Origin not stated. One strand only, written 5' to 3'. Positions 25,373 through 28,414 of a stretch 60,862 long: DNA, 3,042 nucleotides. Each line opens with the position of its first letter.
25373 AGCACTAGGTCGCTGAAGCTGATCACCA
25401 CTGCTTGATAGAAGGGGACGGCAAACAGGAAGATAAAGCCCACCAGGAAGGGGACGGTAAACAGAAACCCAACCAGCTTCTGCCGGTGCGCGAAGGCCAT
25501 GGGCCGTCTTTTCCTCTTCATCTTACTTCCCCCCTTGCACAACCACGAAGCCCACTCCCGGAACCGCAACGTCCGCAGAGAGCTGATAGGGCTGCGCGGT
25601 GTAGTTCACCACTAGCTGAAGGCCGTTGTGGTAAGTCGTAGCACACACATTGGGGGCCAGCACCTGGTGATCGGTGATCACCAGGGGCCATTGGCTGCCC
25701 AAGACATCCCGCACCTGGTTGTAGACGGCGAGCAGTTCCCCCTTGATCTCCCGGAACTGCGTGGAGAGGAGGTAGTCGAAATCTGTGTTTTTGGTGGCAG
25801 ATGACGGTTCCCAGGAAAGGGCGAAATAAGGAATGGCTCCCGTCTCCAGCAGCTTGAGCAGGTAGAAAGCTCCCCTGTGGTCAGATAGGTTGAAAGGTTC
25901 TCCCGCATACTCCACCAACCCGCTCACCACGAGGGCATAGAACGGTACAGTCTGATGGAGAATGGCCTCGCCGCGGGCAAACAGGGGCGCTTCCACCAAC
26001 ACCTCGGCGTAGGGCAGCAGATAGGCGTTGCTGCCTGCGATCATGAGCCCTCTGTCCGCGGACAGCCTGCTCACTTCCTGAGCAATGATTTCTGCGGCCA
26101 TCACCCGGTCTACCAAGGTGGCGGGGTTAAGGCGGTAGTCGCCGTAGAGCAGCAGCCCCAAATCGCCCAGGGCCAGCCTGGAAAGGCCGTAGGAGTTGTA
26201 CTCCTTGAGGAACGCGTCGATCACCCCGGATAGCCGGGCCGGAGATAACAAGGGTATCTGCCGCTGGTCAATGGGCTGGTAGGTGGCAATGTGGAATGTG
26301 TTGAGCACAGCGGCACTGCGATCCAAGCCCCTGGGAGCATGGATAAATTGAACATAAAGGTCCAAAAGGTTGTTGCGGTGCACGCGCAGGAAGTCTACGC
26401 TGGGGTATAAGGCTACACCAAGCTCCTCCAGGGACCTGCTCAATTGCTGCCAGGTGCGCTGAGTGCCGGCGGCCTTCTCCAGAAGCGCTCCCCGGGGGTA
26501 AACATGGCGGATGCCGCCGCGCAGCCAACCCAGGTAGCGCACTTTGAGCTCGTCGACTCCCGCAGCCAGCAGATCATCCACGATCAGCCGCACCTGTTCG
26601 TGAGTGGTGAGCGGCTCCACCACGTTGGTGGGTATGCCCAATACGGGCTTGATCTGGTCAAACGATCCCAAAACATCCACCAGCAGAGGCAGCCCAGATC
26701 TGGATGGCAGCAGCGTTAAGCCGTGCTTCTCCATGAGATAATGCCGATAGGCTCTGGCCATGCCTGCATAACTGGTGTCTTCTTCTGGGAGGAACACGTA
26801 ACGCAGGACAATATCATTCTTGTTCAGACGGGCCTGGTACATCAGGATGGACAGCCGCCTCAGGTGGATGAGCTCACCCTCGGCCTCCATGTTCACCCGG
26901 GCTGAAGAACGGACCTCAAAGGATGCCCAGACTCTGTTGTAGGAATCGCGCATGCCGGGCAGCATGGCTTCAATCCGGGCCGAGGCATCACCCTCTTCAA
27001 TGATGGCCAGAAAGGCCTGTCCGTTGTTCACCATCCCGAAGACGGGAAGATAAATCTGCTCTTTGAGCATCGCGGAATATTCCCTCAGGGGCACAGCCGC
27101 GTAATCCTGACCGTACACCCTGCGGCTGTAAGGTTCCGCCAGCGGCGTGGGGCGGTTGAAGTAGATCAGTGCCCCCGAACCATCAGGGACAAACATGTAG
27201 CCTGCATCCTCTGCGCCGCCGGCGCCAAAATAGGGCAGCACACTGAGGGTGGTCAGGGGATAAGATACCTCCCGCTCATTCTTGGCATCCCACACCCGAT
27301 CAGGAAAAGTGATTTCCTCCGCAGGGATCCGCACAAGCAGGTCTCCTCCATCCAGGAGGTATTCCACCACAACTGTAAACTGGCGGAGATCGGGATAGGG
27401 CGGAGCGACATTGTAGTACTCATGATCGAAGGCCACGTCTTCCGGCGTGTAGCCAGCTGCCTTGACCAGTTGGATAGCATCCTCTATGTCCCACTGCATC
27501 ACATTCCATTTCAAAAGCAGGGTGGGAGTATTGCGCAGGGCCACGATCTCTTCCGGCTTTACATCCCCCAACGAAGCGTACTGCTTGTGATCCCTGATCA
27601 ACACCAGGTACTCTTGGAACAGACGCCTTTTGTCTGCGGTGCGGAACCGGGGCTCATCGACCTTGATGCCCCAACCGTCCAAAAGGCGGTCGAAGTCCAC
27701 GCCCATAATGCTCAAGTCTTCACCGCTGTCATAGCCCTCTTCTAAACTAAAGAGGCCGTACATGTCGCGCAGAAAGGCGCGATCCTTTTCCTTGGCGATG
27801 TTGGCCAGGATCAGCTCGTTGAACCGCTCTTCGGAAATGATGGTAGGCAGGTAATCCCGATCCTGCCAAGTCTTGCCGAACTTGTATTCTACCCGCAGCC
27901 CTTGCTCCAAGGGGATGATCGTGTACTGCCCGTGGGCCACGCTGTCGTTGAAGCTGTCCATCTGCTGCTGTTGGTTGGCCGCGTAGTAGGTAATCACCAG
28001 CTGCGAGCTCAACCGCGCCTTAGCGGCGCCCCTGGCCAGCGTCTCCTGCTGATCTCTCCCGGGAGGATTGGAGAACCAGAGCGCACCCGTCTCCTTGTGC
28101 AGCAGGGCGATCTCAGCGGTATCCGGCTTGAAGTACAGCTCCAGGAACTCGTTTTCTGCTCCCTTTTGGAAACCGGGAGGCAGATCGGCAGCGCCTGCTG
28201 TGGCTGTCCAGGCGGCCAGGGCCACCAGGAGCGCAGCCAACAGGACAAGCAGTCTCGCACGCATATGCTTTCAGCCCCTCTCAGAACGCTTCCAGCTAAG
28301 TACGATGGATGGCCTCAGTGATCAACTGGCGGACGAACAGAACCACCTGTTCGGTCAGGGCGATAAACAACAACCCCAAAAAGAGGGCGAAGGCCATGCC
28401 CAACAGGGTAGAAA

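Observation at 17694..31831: Uncharacterised multi-component polysaccharide capture/import module: SBP + NHL-TPR-Yip1 + DUF5696-like + two permease pairs + giant SBP, with a GH10 xylanase embedded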

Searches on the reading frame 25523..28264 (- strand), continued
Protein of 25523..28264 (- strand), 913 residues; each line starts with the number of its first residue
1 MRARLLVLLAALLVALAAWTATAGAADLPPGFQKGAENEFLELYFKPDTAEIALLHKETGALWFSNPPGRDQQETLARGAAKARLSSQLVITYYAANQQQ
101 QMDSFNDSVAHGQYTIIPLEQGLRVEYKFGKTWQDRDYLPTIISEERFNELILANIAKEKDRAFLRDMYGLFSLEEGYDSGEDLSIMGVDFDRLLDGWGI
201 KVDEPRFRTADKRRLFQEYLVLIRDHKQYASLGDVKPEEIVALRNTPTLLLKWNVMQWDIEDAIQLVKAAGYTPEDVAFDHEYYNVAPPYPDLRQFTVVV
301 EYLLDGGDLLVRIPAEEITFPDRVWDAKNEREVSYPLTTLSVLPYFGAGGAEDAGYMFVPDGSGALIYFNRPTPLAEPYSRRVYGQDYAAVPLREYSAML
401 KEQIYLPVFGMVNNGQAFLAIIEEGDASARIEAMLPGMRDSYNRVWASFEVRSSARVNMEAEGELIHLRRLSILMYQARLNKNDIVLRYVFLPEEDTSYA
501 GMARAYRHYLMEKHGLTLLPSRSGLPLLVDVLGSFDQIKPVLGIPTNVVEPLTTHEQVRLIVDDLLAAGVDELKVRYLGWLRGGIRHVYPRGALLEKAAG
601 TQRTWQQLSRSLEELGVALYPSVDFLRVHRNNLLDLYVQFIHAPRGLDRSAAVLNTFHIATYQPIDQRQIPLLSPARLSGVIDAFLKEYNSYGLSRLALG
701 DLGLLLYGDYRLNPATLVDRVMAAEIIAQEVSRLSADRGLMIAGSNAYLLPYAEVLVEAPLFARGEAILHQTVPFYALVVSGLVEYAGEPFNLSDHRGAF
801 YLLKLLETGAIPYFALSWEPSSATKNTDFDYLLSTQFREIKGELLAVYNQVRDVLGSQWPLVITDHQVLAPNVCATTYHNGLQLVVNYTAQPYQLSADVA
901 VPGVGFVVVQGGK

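Call 80: search_protein_families(library=pfam, proteins=[L071:14328-15314:+, L077:14399-15928:+, L027:14297-16768:+, L027:16825-18918:+, L032:14337-17171:+, L055:16805-19063:+, L076:14386-15498:+, L076:15601-18210:+, L052:14360-15388:+, L042:17042-19273:+], max_evalue=0.00001)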
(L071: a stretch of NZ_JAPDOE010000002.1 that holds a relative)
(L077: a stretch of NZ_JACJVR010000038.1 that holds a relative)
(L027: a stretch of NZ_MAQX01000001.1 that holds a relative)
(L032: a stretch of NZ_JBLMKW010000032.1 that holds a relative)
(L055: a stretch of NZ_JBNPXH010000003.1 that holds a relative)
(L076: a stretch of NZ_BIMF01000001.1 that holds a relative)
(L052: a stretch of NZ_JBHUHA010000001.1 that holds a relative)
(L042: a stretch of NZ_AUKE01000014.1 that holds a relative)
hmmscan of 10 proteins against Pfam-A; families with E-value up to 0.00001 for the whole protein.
L071:14328-15314:+ (329 aa): 1 family
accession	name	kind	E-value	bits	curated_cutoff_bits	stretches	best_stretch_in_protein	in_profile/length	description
PF02156.21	Glyco_hydro_26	-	1.1e-84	284.9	20.2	1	20-321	1-310/311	Glycosyl hydrolase family 26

L077:14399-15928:+ (510 aa): 1 family
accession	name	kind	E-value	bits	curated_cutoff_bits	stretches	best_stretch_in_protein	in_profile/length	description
PF13416.11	SBP_bac_8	-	3.7e-18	66.7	27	1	139-412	3-234/279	Bacterial extracellular solute-binding protein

L027:14297-16768:+ (824 aa): 3 families
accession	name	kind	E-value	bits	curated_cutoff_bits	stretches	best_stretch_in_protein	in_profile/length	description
PF22124.2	Glyco_hydro_95_cat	-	1.3e-171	571.5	27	1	305-720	1-408/408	Glycosyl hydrolase family 95 catalytic domain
PF14498.12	Glyco_hyd_65N_2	-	4.8e-66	223.5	27.7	1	30-277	1-232/234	Glycosyl hydrolase family 65, N-terminal domain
PF21307.2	Glyco_hydro_95_C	-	4.6e-29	101.2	27.6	1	722-816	1-94/94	Glycoside hydrolase family 95, C-terminal domain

L027:16825-18918:+ (698 aa): 0 families

L032:14337-17171:+ (945 aa): 5 families
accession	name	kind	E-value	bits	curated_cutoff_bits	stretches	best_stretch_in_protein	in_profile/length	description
PF18438.7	Glyco_hydro_38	-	4.5e-37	127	28.4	1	407-517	1-110/111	Glycosyl hydrolases family 38 C-terminal domain 1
PF01074.27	Glyco_hydro_38N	-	1.4e-34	120.2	25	1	6-271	1-257/270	Glycosyl hydrolases family 38 N-terminal domain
PF09261.16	Alpha-mann_mid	-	1.3e-13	51.3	31.1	1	297-390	5-96/96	Alpha mannosidase middle domain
PF07748.19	Glyco_hydro_38C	-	1.4e-11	45.4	25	1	557-783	1-200/206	Glycosyl hydrolases family 38 C-terminal domain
PF17677.7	Glyco_hydro38C2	-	1.7e-11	44.5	22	1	866-933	2-72/72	Glycosyl hydrolases family 38 C-terminal beta sandwich domain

L055:16805-19063:+ (753 aa): 1 family
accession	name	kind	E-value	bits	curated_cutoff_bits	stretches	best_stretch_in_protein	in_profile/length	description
PF17132.9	Glyco_hydro_106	-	1.1e-21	77.5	29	1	218-435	266-492/743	alpha-L-rhamnosidase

L076:14386-15498:+ (371 aa): 1 family
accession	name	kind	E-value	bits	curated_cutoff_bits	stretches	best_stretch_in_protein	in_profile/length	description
PF02156.21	Glyco_hydro_26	-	6.5e-85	285.6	20.2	1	49-365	1-311/311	Glycosyl hydrolase family 26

L076:15601-18210:+ (870 aa): 5 families
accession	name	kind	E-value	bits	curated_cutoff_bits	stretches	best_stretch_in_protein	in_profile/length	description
PF22666.2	Glyco_hydro_2_N2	-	4.2e-66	222.6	27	1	29-206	1-167/167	Glycosyl hydrolase 2 galactose-binding domain-like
PF17753.7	Ig_mannosidase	-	5.5e-18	64.9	22.6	1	779-861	1-81/81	Ig-fold domain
PF17786.7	Mannosidase_ig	-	1.1e-17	64.7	23.4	1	690-776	4-91/91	Mannosidase Ig/CBM-like domain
PF00703.27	Glyco_hydro_2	-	7.4e-10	40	23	1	216-319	1-109/109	Glycosyl hydrolases family 2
PF02836.23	Glyco_hydro_2_C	-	6.5e-06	25.9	21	0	336-451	8-136/302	Glycosyl hydrolases family 2, TIM barrel domain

L052:14360-15388:+ (343 aa): 1 family
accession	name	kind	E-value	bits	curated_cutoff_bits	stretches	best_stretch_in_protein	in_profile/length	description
PF02156.21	Glyco_hydro_26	-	2.4e-78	264.1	20.2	1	16-297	1-285/311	Glycosyl hydrolase family 26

L042:17042-19273:+ (744 aa): 3 families
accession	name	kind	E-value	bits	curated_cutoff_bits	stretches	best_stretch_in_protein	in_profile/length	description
PF00933.27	Glyco_hydro_3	-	1.5e-66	225.5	27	1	19-333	2-316/316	Glycosyl hydrolase family 3 N terminal domain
PF01915.27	Glyco_hydro_3_C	-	7.2e-41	140.8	31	1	373-624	1-200/200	Glycosyl hydrolase family 3 C-terminal domain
PF14310.12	Fn3-like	-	6.1e-18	65.2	25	1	661-730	1-71/71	Fibronectin type III-like domain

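Call 90: search_protein_representatives(alignment_id=A1)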
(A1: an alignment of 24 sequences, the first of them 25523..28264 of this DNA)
Query: 24 sequences, 914 profile positions. Proteins with E-value up to 0.001 (for the whole library): 6596; up to 1e-10: 5293; up to 1e-30: 3937. The best 150 are listed.
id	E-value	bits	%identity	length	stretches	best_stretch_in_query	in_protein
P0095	0.0e+00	1233.5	-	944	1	7-911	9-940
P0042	0.0e+00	1187.1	-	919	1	6-912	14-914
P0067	0.0e+00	1180.5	-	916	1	5-912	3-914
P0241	0.0e+00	1160.1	-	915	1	7-911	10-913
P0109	0.0e+00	1153.7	-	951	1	2-911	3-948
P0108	0.0e+00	1153.6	-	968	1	1-912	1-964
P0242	0.0e+00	1141.8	-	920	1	1-912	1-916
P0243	0.0e+00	1136.3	-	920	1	8-911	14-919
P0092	0.0e+00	1133.8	-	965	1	3-912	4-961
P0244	0.0e+00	1129.8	-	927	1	2-911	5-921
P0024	0.0e+00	1121.0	-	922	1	7-911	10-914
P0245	0.0e+00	1115.6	-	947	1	4-911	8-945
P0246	0.0e+00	1112.1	-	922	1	4-911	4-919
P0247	0.0e+00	1108.0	-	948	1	9-907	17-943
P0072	0.0e+00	1103.7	-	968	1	5-911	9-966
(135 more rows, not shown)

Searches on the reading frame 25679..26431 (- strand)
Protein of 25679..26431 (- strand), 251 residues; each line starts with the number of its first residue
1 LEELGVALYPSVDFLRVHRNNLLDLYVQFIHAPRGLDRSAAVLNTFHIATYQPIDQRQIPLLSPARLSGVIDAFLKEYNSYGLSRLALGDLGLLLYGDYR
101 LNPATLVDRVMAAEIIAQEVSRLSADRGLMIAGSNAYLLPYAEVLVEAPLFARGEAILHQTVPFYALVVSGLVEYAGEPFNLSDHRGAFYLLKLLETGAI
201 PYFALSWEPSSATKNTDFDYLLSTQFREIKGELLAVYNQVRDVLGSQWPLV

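Call 86: search_solved_structures(query=A6, max_evalue=10, show_alignments=4)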
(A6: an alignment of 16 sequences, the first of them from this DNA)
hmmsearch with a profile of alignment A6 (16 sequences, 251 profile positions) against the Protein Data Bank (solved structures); distinct sequences matched with E-value up to 10: 2.
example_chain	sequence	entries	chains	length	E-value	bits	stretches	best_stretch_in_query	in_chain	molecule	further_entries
3plt_A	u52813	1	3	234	0.73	12.6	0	8-49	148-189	Sphingolipid long chain base-responsive protein LSP1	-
8hdz_B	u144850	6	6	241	1.5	11.6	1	200-244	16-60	E4 uracil-DNA glycosylase | E4R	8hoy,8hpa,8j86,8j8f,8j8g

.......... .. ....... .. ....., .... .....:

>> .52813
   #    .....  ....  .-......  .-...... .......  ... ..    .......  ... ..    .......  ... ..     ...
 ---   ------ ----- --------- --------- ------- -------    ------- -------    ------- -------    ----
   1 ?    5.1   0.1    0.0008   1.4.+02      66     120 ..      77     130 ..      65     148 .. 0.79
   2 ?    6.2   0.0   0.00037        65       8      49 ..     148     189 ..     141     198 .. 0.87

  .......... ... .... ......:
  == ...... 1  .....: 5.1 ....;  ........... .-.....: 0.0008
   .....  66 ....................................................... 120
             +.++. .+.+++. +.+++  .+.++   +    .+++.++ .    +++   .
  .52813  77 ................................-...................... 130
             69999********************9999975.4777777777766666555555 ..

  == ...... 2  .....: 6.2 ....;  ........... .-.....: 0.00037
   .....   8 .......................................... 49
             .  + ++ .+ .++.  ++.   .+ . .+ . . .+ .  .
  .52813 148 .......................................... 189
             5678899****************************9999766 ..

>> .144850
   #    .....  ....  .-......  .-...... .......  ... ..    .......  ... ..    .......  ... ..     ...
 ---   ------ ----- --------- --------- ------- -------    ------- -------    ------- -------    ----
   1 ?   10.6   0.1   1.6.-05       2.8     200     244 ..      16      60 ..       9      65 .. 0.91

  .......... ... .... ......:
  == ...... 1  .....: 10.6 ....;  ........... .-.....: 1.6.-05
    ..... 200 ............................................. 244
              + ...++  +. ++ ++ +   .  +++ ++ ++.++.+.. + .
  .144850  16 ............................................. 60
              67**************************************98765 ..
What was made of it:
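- Tried and rejected: A sub-profile of the barrel region (A6) found no GH129 hit in the PDB (call 86).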
